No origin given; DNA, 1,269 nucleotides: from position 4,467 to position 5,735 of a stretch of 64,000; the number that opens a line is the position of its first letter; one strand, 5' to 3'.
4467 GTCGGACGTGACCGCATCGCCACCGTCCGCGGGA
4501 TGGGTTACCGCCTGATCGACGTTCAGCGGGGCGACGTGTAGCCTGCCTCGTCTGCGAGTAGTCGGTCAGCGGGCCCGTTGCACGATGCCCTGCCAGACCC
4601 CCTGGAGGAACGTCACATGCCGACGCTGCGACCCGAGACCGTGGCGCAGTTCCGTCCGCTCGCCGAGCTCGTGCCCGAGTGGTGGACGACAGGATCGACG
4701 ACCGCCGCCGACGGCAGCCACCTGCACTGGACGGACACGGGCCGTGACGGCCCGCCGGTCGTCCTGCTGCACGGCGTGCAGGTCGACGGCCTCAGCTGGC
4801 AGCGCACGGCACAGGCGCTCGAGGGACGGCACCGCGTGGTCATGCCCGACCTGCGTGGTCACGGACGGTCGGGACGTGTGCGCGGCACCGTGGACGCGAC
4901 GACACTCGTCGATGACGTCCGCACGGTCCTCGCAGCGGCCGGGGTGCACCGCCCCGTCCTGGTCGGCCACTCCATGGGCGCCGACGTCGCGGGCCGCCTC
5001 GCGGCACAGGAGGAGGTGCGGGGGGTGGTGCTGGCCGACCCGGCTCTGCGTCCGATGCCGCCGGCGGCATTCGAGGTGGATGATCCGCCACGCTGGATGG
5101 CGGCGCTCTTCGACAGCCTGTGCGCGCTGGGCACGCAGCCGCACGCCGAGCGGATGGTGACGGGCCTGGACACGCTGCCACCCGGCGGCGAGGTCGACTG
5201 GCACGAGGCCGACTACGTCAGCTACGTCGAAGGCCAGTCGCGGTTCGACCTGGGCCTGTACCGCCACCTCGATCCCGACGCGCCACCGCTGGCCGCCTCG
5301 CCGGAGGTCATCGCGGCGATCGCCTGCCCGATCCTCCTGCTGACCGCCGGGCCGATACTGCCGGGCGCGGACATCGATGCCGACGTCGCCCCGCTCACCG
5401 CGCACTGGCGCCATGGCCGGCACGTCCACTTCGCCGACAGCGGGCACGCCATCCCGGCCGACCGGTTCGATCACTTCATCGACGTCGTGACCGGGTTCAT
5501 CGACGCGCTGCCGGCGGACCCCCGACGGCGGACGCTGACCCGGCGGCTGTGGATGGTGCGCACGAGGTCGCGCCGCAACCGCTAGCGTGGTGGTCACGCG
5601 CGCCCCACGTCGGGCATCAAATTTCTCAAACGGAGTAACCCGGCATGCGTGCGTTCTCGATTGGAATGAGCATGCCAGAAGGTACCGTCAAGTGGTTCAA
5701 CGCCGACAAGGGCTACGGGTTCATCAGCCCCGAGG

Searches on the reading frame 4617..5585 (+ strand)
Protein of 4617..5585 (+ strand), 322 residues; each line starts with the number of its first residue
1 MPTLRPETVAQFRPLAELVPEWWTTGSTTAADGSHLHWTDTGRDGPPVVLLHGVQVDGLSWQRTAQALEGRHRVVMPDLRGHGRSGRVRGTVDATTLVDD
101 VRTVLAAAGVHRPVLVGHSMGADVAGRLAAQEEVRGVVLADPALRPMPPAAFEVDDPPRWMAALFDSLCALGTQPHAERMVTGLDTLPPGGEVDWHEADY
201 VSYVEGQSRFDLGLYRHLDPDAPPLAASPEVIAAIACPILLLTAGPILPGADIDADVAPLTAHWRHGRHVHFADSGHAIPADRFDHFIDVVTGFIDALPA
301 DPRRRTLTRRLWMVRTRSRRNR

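Call 8: search_protein_families(library=pfam, proteins=[window:4617-5585:+], max_evalue=0.01)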
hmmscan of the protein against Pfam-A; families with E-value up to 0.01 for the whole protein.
window:4617-5585:+ (322 aa): 5 families
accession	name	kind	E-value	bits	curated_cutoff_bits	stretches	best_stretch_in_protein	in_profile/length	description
PF00561.26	Abhydrolase_1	-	7.1e-21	75.4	25.8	1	46-162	1-121/245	alpha/beta hydrolase fold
PF12697.13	Abhydrolase_6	-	1.7e-16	62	26.3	1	48-280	1-207/217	Alpha/beta hydrolase family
PF12146.15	Hydrolase_4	-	4.5e-13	49.5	27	1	48-163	7-128/239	Serine aminopeptidase, S33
PF00975.26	Thioesterase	-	0.00051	20.8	26.4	0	47-137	2-92/226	Thioesterase domain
PF20408.4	Abhydrolase_11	-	0.003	17.8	27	1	86-139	49-104/193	Alpha/beta hydrolase domain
